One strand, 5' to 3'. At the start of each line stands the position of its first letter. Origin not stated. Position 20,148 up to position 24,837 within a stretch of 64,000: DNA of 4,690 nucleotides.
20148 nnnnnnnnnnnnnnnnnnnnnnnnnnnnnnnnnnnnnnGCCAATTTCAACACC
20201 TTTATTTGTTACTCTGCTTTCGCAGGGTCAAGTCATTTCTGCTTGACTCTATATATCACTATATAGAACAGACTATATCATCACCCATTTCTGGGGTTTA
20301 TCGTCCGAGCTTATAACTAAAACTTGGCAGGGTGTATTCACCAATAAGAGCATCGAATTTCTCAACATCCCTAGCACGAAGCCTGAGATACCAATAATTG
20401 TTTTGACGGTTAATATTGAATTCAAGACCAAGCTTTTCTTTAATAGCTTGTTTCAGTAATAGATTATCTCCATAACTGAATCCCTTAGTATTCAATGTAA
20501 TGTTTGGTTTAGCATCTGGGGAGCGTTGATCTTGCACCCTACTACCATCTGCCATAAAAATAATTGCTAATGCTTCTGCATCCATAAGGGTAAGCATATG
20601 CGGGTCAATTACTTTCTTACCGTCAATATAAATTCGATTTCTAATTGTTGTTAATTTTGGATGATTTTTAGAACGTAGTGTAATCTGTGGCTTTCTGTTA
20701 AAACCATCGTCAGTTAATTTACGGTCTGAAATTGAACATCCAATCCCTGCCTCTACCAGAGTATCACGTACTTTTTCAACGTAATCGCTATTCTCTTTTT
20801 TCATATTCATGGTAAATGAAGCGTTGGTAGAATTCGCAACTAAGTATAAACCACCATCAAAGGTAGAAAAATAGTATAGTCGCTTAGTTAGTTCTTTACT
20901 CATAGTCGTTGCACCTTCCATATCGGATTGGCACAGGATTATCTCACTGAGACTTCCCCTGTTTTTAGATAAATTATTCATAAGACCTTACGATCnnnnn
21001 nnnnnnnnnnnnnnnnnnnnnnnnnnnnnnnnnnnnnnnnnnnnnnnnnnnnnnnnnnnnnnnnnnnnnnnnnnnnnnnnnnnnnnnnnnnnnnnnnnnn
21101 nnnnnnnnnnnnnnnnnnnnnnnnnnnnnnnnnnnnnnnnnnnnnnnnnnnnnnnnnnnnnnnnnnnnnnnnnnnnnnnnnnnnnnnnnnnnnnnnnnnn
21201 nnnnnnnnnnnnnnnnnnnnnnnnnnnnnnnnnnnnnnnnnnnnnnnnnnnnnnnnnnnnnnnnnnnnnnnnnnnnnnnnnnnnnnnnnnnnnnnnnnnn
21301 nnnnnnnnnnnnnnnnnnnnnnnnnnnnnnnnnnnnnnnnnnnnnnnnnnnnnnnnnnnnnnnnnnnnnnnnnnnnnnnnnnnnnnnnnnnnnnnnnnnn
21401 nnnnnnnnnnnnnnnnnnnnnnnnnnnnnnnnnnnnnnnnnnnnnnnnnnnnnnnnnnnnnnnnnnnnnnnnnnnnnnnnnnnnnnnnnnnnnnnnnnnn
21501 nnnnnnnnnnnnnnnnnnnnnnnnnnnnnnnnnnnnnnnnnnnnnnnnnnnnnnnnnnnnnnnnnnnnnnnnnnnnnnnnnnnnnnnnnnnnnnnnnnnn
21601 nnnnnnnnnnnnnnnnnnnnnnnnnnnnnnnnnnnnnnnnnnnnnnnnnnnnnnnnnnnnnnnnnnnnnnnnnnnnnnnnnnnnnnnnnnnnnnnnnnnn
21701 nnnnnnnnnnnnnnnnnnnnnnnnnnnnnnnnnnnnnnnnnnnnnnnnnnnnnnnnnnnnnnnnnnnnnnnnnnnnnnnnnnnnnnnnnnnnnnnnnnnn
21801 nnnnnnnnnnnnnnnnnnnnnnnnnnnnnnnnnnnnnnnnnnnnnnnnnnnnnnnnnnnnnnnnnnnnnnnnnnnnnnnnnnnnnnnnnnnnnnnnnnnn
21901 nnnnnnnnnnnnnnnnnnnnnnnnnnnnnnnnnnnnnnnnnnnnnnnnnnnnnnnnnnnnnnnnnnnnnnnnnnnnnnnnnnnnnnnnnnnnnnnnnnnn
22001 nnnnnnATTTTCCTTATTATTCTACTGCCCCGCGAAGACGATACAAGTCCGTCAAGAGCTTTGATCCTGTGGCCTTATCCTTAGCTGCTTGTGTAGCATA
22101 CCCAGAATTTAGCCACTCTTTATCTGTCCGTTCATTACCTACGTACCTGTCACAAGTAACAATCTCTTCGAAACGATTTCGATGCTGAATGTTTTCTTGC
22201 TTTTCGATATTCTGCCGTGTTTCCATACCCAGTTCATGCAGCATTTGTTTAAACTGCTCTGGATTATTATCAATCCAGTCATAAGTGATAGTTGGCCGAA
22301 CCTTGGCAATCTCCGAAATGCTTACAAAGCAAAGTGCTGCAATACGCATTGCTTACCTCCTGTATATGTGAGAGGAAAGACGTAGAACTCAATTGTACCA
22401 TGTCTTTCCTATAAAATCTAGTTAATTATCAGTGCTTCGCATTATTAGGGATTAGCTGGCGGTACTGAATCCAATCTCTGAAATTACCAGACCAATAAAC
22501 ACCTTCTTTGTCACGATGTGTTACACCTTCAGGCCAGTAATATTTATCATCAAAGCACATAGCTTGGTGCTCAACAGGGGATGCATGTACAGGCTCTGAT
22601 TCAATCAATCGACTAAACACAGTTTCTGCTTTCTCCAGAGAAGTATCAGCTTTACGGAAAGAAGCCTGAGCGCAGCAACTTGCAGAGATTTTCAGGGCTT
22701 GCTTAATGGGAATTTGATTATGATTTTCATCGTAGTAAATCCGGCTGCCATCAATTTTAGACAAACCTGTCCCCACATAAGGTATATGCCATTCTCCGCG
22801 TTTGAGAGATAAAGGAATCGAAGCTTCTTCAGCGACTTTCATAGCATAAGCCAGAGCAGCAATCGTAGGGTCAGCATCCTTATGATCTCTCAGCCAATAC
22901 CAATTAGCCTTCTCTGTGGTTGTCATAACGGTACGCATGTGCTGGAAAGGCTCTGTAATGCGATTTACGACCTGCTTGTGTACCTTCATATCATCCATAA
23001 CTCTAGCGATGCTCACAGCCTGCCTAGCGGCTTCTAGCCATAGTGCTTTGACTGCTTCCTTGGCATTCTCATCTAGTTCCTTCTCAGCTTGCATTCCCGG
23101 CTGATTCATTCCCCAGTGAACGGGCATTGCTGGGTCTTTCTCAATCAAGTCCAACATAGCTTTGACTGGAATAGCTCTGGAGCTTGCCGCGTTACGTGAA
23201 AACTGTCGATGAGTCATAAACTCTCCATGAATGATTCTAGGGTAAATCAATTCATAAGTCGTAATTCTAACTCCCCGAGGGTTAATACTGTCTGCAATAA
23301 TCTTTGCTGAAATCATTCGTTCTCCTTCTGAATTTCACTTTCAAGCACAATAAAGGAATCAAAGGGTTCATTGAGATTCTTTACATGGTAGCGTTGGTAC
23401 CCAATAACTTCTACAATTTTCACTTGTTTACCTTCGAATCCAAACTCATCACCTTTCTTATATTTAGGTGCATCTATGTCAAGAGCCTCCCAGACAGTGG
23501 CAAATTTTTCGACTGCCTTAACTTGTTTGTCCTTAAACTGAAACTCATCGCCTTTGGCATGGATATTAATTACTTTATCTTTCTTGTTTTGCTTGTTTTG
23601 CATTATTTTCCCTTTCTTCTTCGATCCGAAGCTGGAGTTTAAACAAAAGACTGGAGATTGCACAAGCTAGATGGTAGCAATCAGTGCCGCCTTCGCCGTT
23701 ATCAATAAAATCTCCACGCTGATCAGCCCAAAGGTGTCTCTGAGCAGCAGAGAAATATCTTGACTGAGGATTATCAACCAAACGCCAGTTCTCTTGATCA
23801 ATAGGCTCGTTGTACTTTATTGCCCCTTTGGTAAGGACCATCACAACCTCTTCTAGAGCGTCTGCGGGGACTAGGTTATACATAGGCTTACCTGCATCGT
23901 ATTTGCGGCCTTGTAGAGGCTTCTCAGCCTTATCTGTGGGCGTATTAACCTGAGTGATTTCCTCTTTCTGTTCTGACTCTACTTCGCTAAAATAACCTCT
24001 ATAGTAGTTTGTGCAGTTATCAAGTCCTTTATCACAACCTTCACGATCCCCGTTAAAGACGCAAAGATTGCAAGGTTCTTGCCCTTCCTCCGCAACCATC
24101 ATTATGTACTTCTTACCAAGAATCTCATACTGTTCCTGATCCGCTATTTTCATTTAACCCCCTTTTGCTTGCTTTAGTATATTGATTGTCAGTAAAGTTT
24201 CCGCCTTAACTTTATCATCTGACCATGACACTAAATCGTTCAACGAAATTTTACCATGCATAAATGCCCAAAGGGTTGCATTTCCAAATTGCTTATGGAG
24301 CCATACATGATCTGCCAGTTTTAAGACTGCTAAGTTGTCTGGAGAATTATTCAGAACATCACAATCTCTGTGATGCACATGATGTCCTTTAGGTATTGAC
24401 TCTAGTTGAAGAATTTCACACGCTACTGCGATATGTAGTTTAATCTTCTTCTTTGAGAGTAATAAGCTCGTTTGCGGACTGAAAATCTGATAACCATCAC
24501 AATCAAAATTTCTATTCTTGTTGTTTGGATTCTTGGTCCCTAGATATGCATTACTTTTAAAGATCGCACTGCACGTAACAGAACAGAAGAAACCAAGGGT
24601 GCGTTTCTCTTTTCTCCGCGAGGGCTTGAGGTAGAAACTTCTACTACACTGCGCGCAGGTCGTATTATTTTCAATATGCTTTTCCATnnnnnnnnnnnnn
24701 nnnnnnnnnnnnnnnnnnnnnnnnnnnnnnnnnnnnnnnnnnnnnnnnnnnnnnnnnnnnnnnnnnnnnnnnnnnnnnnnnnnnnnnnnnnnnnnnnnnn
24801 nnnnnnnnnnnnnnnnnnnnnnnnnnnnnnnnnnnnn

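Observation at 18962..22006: Ribonucleotide reductase large-subunit gene split at the catalytic site by a group I-type intron with a double-motif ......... HEG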

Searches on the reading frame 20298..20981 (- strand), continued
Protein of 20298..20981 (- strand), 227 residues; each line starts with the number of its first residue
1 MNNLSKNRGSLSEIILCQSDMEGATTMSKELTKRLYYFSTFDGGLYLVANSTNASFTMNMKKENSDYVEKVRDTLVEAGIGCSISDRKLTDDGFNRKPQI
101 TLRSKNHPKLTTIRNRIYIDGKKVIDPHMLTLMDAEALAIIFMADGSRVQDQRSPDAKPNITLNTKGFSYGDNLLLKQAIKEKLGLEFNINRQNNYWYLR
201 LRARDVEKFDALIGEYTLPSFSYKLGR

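Call 38: search_solved_structures(query=window:20298-20981:-, max_evalue=1, show_alignments=2)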
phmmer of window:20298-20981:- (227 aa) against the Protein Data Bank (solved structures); distinct sequences matched with E-value up to 1: 5.
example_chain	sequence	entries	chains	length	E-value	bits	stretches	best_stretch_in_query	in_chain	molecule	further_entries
6x1j_A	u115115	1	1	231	4.5e-06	29.9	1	38-225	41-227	Probable intron-encoded endonuclease 1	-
3oor_A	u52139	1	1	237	0.00034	23.7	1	100-225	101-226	Intron encoded endonuclease I-SceI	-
1r7m_A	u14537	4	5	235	0.00078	22.5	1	106-225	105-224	Intron-encoded endonuclease I-SceI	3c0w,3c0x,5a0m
3ool_A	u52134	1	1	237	0.0008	22.5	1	106-225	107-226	Intron encoded endonuclease I-SceI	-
5a0m_B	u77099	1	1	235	0.00093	22.3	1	106-225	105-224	INTRON-ENCODED ENDONUCLEASE I-SCEI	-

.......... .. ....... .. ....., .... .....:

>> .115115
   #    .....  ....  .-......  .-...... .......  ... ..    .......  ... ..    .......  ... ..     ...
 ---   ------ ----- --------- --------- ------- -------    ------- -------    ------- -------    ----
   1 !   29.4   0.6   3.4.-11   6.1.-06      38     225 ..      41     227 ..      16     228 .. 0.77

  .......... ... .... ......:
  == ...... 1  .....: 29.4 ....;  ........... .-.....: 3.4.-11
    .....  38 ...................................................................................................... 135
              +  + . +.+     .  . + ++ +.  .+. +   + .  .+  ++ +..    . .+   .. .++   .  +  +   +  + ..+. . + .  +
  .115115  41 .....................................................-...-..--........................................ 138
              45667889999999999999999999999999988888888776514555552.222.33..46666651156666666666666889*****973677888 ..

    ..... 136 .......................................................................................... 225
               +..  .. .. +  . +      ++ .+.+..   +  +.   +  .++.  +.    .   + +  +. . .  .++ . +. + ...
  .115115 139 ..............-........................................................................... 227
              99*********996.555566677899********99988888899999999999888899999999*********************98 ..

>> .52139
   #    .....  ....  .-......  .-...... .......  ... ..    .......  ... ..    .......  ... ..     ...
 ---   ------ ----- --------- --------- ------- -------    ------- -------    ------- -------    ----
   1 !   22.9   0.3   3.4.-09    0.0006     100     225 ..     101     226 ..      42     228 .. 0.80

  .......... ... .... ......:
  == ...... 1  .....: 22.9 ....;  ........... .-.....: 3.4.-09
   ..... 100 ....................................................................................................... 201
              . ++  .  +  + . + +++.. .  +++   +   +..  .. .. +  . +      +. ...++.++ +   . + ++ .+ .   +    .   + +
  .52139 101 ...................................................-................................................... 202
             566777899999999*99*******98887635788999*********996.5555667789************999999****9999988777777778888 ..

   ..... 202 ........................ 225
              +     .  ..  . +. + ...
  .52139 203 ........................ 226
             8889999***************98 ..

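Call 39: search_protein_families(library=phrogs, max_evalue=0.001, proteins=[window:20298-20981:-])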
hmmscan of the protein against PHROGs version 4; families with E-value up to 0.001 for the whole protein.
window:20298-20981:- (227 aa): 1 family
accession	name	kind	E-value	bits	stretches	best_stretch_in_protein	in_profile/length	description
phrog_11023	-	DNA, RNA and nucleotide metabolism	2e-13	51.5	1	53-225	24-180/185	homing endonuclease with LAGLIDADG motif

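Call 59: search_protein_families(library=pfam, max_evalue=1, proteins=[L019:3609-4076:+, L013:1321-2022:+])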
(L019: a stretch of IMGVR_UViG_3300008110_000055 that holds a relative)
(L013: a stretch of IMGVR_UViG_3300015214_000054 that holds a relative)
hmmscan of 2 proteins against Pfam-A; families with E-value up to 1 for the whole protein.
L019:3609-4076:+ (155 aa): 4 families
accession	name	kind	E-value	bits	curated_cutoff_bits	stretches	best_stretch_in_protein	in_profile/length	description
PF23455.1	DUF7129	-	0.021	15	30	1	10-39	5-34/45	Domain of unknown function (DUF7129)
PF01667.23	Ribosomal_S27e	-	0.096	12.9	24.5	1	18-39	12-33/55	Ribosomal protein S27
PF09723.15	Zn_ribbon_8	-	0.63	10.5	34.4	0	18-43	7-37/41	Zinc ribbon domain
PF21349.2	RUBY_RBDX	-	0.67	9.9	26.5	1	18-39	2-23/30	Rubrerythrin, rubredoxin-like domain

L013:1321-2022:+ (233 aa): 1 family
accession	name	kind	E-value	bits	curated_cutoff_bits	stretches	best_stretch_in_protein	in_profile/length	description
PF14528.11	LAGLIDADG_3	-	5.9e-13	49.3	22.5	2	126-206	3-79/82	LAGLIDADG-like domain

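Call 68: predict_structure(alignment_id=A3)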
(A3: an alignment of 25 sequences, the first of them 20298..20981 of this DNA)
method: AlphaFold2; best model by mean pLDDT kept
length: 227 residues; sequences in the alignment: 25
mean_pLDDT: 87.9   pTM: 0.81
mean pLDDT of the five models: 87.9, 87.5, 87.3, 86.7, 85.8
residues with pLDDT >= 90: 170; 70-90: 24; 50-70: 9; < 50: 24
segments of 3 or more residues with pLDDT < 50: 1-13, 15-25
pLDDT, mean of each block of 10 residues (from residue 1): 39 46 62 97 90 94 95 97 85 76 96 96 95 98 95 89 95 98 98 96 97 97 86
secondary structure, 60 per line:
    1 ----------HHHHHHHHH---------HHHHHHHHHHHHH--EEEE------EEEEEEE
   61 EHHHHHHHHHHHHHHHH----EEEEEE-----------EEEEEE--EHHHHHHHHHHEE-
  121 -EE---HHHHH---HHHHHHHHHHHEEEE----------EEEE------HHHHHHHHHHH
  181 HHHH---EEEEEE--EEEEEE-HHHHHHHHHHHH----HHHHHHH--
elements in order: H11-19 H29-41 E44-47 E54-61 H62-77 E82-87 E99-104 H108-117 H127-131 H135-145 E146-149 E160-163 H170-184 E188-193 E196-201 H203-214 H219-225

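Call 70: fold_search(model_id=the predicted structure, library=pdb)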
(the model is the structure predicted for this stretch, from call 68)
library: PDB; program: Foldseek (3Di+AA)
matches with E <= 10: 1056; with E <= 0.001: 45
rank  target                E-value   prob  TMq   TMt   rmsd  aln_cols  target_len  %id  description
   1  6x1j_A                1.9e-14  1.00  0.74  0.75   8.6       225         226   20  The homing endonuclease I-WcaI bound to its DNA recognition sequence (released 2021-05-26)
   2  1r7m_A                2.4e-12  1.00  0.73  0.75   7.7       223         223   16  The homing endonuclease I-SceI bound to its DNA recognition region (released 2004-10-26)
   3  5a0m_A                7.4e-12  1.00  0.74  0.75   7.8       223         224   16  THE CRYSTAL STRUCTURE OF I-SCEI IN COMPLEX WITH ITS TARGET DNA IN THE PRESENCE OF MN (released 2016-05-04)
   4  3oor_A                1.1e-11  1.00  0.73  0.74   8.6       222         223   18  I-SceI mutant (K86R/G100T)complexed with C/G+4 DNA substrate (released 2010-11-17)
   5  5a0m_B                1.2e-11  1.00  0.72  0.72   4.8       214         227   18  THE CRYSTAL STRUCTURE OF I-SCEI IN COMPLEX WITH ITS TARGET DNA IN THE PRESENCE OF MN (released 2016-05-04)
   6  2vs7_G                5.2e-07  1.00  0.54  0.66   4.3       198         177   16  The crystal structure of I-DmoI in complex with DNA and Ca (released 2008-11-11)
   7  2vs8_A                7.0e-07  1.00  0.54  0.65   4.6       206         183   16  The crystal structure of I-DmoI in complex with DNA and Mn (released 2008-11-11)
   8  4unc_G                7.4e-07  1.00  0.52  0.65   5.0       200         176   16  THE CRYSTAL STRUCTURE OF I-DMOI IN COMPLEX WITH ITS TARGET DNA AT 8 DAYS INCUBATION IN 5MM MN (STATE 6) (released 2014-12-17)
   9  4unc_A                8.3e-07  1.00  0.54  0.65   5.2       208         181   15  THE CRYSTAL STRUCTURE OF I-DMOI IN COMPLEX WITH ITS TARGET DNA AT 8 DAYS INCUBATION IN 5MM MN (STATE 6) (released 2014-12-17)
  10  3hyj_A                8.3e-07  1.00  0.46  0.54  17.2       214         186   14  Crystal structure of the N-terminal LAGLIDADG domain of DUF199/WhiA (released 2009-09-01)
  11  2dch                  8.9e-07  1.00  0.61  0.67   4.1       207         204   14  Crystal structure of archaeal intron-encoded homing endonuclease I-Tsp061I (released 2006-07-06)
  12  5o6i_F                9.4e-07  1.00  0.54  0.66   4.2       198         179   16  Structures and dynamics of mesophilic variants from the homing endonuclease I-DmoI (released 2017-12-06)
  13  4unb_A                1.3e-06  1.00  0.54  0.65   4.7       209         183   14  THE CRYSTAL STRUCTURE OF I-DMOI IN COMPLEX WITH ITS TARGET DNA AT 6 DAYS INCUBATION IN 5MM MN (STATE 5) (released 2014-12-17)
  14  5akn_A                1.6e-06  1.00  0.53  0.66   5.0       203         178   16  THE CRYSTAL STRUCTURE OF I-DMOI Q42AK120M IN COMPLEX WITH ITS TARGET DNA NICKED IN THE non-CODING STRAND B AND IN THE  (released 2015-06-17)
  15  4d6o_A                1.6e-06  1.00  0.52  0.62   4.9       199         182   16  THE CRYSTAL STRUCTURE OF I-DMOI IN COMPLEX WITH ITS TARGET DNA AT 1H INCUBATION IN 5MM MG (STATE 2) (released 2014-12-17)
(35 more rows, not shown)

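Call 80: search_protein_families(library=pfam, max_evalue=0.001, proteins=[L004:2098-2937:+, L004:3797-4708:+, L004:1059-2105:+, L005:2645-2968:+, L005:3724-4428:+])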
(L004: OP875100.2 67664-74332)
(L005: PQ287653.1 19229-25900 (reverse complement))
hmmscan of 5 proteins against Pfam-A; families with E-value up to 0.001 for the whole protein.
L004:2098-2937:+ (279 aa): 2 families
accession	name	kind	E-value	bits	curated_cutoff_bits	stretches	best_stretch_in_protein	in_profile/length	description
PF02867.20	Ribonuc_red_lgC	-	7.5e-12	45.1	23.9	1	112-207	2-99/523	Ribonucleotide reductase, barrel domain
PF00317.26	Ribonuc_red_lgN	-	5.1e-09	36.5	28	1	26-105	3-75/77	Ribonucleotide reductase, all-alpha domain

L004:3797-4708:+ (303 aa): 1 family
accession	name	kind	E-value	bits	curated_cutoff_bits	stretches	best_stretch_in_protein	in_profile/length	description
PF02867.20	Ribonuc_red_lgC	-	3.5e-34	118.8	23.9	2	135-273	377-513/523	Ribonucleotide reductase, barrel domain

L004:1059-2105:+ (348 aa): 1 family
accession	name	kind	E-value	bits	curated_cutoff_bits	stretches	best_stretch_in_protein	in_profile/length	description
PF00268.27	Ribonuc_red_sm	-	3.3e-35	122.3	33.6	1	30-299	8-277/281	Ribonucleotide reductase, small chain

L005:2645-2968:+ (107 aa): 1 family
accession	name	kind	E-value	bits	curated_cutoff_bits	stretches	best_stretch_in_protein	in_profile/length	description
PF00268.27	Ribonuc_red_sm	-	2.5e-11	43.9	33.6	1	11-104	5-96/281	Ribonucleotide reductase, small chain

L005:3724-4428:+ (234 aa): 1 family
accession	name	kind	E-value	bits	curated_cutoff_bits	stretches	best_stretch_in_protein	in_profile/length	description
PF00268.27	Ribonuc_red_sm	-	1.1e-27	97.6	33.6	1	18-195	98-279/281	Ribonucleotide reductase, small chain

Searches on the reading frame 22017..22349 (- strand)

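Call 7: search_protein_families(library=pfam, max_evalue=0.01, proteins=[window:22017-22349:-])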
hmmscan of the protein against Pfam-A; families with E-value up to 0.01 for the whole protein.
window:22017-22349:- (110 aa): 1 family
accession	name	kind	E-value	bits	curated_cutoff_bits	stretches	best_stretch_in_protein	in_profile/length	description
PF04339.18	FemAB_like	-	0.0045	16.6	27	1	17-101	156-236/369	Peptidogalycan biosysnthesis/recognition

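Call 39: search_protein_families(library=phrogs, max_evalue=0.001, proteins=[window:22017-22349:-])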
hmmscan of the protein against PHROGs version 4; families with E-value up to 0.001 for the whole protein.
window:22017-22349:- (110 aa): 2 families
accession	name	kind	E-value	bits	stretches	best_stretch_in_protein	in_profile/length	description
phrog_3506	-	DNA, RNA and nucleotide metabolism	3.2e-11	44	1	27-99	23-94/115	thymidylate synthase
phrog_4007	-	unknown function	2.2e-07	32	1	26-81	44-98/108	-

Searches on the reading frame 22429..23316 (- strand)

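Call 7: search_protein_families(library=pfam, max_evalue=0.01, proteins=[window:22429-23316:-])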
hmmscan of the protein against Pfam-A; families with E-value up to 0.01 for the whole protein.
window:22429-23316:- (295 aa): 0 families

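Call 39: search_protein_families(library=phrogs, max_evalue=0.001, proteins=[window:22429-23316:-])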
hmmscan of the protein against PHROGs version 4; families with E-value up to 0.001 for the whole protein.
window:22429-23316:- (295 aa): 1 family
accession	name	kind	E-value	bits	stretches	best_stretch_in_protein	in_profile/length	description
phrog_85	-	DNA, RNA and nucleotide metabolism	4.7e-92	310.9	1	2-295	410-705/866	thymidylate synthase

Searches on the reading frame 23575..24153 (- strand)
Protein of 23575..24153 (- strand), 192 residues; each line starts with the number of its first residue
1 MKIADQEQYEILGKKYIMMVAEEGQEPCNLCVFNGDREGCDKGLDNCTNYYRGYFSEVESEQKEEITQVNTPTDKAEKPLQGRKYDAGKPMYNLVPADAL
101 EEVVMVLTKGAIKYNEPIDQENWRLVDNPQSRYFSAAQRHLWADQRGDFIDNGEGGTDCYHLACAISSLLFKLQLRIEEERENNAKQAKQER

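Call 39: search_protein_families(library=phrogs, max_evalue=0.001, proteins=[window:23575-24153:-])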
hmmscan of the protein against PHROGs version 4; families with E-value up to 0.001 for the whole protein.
window:23575-24153:- (192 aa): 10 families
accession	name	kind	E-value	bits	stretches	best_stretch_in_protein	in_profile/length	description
phrog_801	-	DNA, RNA and nucleotide metabolism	5.2e-25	90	1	39-181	65-192/476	dATP / dGTP pyrophosphohydrolase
phrog_19680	-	unknown function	1.8e-18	68.3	1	69-181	77-185/188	-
phrog_5033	-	lysis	5e-17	63.4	1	37-185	33-177/178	endolysin; inhibits RNA polymerase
phrog_2252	-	lysis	7.1e-17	63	1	50-180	72-196/285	endolysin; inhibits RNA polymerase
phrog_37590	-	unknown function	1.3e-11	45.1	1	75-169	38-139/341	-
phrog_11257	-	unknown function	1.8e-07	32.4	1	91-166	22-89/200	-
phrog_16254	-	unknown function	5.2e-07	30.4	1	83-166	20-95/377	-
phrog_18716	-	unknown function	0.00024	22.3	1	83-179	17-100/114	-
phrog_31336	-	unknown function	0.00057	19.9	1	90-184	273-352/359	-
phrog_5332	-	unknown function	0.0009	19.8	0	91-164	124-189/215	-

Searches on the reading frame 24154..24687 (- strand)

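Call 40: search_protein_families(library=phrogs, max_evalue=0.00001, proteins=[window:24154-24687:-])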
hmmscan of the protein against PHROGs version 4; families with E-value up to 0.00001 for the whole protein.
window:24154-24687:- (177 aa): 3 families
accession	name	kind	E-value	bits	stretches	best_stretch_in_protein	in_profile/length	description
phrog_7545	-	DNA, RNA and nucleotide metabolism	1.2e-13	52.6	1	25-137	47-139/160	HNH endonuclease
phrog_15471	-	DNA, RNA and nucleotide metabolism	3.1e-13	51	1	60-145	12-94/183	HNH endonuclease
phrog_21964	-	DNA, RNA and nucleotide metabolism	6.3e-07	30.2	1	78-142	160-222/244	HNH endonuclease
